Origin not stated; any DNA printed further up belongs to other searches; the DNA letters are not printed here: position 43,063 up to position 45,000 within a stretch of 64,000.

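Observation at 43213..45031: GroEL chaperonin with an overlapping 59-aa GroES-like ORF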

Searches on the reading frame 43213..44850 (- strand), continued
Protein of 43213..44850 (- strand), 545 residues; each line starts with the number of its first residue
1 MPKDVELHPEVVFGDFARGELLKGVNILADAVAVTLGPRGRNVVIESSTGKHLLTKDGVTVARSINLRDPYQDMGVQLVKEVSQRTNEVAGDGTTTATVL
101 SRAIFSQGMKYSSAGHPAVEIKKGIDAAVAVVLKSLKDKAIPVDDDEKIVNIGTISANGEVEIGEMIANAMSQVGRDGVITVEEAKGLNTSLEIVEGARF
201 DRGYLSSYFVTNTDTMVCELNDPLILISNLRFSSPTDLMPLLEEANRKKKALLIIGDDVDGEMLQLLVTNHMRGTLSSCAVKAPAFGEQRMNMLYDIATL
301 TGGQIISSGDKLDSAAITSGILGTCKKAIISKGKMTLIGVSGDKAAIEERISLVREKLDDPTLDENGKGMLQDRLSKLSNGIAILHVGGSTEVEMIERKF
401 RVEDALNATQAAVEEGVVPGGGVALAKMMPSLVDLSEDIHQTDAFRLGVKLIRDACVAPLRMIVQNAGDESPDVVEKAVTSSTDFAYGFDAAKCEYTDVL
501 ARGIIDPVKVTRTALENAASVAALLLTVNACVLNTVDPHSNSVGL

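Call 100: search_protein_families(library=phrogs, alignment_id=A4, max_evalue=0.01)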
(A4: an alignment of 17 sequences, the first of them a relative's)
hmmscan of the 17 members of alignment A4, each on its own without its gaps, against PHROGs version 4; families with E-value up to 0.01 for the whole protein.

A. member 1, L015:5738-6025:+ (96 aa): 0 families

B. families by the number of members that match (of 17 scanned): 1 family
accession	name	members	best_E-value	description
phrog_4344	-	1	0.00046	-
